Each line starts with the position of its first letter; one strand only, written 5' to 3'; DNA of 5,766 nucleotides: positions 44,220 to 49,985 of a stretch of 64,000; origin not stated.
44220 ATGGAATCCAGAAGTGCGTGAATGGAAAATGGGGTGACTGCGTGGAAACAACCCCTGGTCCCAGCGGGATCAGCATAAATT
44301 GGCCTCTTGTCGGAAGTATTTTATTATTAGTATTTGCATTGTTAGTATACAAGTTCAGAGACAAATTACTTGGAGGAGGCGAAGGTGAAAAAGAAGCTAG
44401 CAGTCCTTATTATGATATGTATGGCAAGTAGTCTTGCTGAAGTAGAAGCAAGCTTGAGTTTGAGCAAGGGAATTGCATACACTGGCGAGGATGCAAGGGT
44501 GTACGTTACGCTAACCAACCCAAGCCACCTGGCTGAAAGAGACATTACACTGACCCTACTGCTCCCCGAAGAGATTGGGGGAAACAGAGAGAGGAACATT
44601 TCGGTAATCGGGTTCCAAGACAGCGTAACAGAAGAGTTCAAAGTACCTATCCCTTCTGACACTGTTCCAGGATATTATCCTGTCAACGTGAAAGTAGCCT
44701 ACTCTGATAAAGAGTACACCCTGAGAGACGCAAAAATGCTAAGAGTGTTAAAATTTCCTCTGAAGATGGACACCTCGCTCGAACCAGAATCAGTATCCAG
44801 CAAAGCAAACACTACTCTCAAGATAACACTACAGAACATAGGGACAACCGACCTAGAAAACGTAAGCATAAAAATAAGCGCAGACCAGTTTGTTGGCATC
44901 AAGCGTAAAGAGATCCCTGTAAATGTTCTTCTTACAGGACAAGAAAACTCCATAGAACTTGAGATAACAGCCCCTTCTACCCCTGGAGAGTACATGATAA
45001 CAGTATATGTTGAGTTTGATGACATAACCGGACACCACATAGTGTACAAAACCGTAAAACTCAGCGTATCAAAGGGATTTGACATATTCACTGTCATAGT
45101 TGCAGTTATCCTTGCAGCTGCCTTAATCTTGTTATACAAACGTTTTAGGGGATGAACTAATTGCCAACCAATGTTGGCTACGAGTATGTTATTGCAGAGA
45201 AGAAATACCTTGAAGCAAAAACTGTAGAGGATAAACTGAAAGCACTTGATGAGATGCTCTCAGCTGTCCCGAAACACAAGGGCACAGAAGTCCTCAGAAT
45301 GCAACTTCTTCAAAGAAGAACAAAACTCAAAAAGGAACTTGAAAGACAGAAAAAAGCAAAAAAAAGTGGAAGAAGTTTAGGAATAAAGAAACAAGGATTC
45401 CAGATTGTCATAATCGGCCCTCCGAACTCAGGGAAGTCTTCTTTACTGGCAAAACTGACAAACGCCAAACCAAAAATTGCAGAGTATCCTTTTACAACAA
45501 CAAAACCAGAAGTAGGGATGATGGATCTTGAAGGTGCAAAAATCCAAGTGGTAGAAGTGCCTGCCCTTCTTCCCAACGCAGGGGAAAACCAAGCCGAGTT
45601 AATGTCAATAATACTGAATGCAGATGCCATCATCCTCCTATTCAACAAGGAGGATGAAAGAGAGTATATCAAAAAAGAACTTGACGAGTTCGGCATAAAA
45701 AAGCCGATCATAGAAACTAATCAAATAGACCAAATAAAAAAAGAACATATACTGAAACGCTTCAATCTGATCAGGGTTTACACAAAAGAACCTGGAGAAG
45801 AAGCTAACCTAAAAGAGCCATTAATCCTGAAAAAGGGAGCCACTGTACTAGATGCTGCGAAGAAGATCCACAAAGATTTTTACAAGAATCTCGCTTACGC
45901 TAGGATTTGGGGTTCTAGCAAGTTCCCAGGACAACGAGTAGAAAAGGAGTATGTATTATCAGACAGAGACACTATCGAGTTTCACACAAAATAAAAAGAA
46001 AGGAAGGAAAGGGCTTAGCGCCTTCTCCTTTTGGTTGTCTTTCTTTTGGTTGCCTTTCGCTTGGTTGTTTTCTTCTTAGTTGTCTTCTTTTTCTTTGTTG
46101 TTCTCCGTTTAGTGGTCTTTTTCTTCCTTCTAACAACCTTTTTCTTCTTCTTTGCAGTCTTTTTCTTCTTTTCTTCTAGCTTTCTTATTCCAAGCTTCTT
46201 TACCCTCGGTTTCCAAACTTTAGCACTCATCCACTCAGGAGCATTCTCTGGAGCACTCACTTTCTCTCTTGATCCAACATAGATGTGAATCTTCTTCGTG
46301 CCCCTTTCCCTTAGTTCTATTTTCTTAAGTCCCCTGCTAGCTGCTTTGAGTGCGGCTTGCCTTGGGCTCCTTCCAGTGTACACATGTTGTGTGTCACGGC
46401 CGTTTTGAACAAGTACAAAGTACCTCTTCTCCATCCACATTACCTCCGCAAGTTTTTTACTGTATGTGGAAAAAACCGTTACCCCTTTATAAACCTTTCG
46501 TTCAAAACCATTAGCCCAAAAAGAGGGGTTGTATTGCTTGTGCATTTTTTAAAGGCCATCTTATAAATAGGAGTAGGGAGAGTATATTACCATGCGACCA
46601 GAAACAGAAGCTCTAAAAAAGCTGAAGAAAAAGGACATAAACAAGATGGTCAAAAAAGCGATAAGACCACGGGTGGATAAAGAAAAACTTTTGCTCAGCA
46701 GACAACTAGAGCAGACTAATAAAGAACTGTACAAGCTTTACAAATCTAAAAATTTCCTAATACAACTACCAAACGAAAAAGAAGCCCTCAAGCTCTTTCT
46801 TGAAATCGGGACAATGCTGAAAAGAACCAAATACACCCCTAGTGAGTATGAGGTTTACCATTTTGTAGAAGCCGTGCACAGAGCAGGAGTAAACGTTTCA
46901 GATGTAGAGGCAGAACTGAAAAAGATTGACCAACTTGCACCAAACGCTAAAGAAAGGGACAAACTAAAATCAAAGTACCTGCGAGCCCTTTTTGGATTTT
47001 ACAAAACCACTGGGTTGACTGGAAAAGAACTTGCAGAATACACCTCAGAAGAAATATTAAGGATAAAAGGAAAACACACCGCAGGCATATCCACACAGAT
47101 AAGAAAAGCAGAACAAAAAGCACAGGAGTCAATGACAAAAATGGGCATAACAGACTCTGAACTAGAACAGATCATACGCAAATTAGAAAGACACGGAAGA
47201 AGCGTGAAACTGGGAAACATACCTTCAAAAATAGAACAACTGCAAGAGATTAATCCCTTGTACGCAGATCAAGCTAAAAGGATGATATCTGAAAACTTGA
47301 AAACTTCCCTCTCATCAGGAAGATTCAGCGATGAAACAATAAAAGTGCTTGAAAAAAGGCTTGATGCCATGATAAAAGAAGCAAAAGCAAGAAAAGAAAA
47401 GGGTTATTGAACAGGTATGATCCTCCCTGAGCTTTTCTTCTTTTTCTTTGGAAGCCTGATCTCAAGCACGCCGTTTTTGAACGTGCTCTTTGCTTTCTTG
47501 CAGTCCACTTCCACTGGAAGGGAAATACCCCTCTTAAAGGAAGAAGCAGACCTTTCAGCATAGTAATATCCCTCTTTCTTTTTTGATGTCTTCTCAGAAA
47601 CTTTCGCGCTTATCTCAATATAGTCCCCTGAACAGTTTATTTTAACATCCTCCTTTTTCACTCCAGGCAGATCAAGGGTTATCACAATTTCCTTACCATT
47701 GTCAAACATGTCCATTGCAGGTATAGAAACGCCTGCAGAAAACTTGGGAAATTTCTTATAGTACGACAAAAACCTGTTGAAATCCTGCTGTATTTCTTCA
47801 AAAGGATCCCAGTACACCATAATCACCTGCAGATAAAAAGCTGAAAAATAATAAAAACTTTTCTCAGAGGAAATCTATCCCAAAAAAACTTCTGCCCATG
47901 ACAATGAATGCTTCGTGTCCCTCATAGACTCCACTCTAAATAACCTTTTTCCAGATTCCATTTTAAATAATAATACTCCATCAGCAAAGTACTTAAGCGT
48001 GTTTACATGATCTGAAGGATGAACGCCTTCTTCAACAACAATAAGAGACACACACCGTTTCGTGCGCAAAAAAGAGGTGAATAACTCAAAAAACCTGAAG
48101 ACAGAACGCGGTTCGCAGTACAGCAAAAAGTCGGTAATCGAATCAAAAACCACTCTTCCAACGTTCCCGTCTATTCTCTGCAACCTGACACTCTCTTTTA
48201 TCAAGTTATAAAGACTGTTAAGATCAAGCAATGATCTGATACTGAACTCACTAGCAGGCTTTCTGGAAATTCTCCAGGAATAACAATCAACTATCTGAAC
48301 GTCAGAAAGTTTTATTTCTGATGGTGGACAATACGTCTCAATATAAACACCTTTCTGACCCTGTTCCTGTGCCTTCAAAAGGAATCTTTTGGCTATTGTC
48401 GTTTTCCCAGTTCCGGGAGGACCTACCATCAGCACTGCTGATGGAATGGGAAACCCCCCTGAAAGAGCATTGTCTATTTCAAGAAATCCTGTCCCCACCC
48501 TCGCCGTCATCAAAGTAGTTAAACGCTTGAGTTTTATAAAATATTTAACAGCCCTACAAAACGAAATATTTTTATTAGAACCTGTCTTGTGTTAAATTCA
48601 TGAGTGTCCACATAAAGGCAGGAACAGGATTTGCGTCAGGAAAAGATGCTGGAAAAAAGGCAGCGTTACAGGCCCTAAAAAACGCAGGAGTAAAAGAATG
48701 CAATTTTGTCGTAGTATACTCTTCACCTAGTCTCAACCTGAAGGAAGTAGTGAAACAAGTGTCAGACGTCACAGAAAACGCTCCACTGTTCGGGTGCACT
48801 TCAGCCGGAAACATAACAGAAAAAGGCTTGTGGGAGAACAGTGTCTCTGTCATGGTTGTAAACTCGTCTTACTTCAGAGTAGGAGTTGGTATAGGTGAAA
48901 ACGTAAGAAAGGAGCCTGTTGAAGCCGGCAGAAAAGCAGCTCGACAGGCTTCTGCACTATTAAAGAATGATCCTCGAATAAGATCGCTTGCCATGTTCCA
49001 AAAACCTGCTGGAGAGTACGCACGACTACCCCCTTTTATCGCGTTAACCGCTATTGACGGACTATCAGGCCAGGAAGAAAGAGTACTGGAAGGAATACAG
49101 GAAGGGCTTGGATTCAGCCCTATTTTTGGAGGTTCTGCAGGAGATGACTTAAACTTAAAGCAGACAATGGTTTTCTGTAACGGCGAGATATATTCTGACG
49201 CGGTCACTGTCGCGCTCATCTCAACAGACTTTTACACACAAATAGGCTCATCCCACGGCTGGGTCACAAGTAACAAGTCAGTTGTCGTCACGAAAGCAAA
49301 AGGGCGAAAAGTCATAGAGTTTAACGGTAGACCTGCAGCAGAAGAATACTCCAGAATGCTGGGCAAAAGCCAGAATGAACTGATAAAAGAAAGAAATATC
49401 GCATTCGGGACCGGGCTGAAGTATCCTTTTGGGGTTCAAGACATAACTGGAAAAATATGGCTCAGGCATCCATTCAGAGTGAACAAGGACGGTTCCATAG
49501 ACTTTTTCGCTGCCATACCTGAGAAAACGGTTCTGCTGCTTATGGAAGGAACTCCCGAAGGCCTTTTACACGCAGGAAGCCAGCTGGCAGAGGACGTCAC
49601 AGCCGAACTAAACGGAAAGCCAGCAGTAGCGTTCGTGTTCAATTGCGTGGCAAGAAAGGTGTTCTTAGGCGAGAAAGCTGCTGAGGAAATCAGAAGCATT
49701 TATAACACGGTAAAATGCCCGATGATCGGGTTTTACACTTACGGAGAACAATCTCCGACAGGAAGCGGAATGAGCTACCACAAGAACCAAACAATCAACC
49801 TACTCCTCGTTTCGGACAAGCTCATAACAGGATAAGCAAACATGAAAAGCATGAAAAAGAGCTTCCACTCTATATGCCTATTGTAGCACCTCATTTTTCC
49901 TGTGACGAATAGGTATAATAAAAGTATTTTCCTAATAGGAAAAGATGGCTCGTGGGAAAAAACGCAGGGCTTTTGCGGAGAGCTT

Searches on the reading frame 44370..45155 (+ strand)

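Call 70: search_protein_families(library=pfam, proteins=[window:44370-45155:+], max_evalue=0.00001)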
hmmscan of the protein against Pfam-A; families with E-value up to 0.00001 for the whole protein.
window:44370-45155:+ (261 aa): 2 families
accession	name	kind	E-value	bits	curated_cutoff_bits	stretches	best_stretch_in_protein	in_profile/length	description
PF07705.17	CARDB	-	2.2e-10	41.1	22.7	1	133-216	6-85/101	CARDB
PF10633.15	NPCBM_assoc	-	5.6e-09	36.5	24.4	0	39-112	4-78/78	NPCBM-associated, NEW3 domain of alpha-galactosidase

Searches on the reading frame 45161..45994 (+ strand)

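Call 70: search_protein_families(library=pfam, proteins=[window:45161-45994:+], max_evalue=0.00001)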
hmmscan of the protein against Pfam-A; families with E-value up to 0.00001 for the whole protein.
window:45161-45994:+ (277 aa): 3 families
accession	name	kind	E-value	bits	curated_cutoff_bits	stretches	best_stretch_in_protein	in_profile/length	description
PF01926.29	MMR_HSR1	-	2.7e-18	66.6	21.9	1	81-184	1-108/113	50S ribosome-binding GTPase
PF02824.27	TGS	-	2.2e-14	53.7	22.2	1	204-276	1-60/60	TGS domain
PF02421.24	FeoB_N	-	2.9e-10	40.3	27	1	81-197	2-123/156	Ferrous iron transport protein B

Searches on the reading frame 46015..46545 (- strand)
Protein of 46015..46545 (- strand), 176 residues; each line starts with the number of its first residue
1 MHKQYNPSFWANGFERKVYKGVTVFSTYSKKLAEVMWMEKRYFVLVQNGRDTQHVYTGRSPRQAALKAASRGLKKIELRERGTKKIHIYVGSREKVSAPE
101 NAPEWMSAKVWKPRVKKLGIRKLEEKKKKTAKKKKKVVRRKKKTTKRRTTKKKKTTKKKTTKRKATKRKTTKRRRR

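Call 70: search_protein_families(library=pfam, proteins=[window:46015-46545:-], max_evalue=0.00001)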
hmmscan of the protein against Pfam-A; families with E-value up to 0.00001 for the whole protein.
window:46015-46545:- (176 aa): 1 family
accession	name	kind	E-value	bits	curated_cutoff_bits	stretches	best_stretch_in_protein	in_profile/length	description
PF05854.16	MC1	-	7.8e-29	100.3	23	1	39-124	1-96/96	Non-histone chromosomal protein MC1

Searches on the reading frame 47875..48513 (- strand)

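Call 70: search_protein_families(library=pfam, proteins=[window:47875-48513:-], max_evalue=0.00001)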
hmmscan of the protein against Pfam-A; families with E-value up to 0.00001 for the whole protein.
window:47875-48513:- (212 aa): 3 families
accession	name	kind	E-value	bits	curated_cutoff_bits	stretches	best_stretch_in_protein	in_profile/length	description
PF06745.19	ATPase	-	5.3e-21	75.5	26.6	1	7-204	2-212/231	KaiC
PF24336.1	DUF7504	-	1.9e-09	38.7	27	1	25-180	2-176/179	Family of unknown function (DUF7504)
PF05625.17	PAXNEB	-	2.5e-06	27.2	28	0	96-181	176-270/366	PAXNEB protein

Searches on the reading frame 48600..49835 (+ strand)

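Call 46: search_protein_families(library=pfam, proteins=[window:48600-49835:+], max_evalue=0.00001)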
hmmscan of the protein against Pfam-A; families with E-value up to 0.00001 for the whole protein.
window:48600-49835:+ (411 aa): 2 families
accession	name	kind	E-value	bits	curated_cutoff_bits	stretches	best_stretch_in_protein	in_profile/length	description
PF08495.15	FIST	-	1.1e-45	156.3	23.2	1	35-244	1-189/189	FIST N domain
PF10442.14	FIST_C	-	5.7e-29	101.4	28.5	1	246-386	1-131/131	FIST C domain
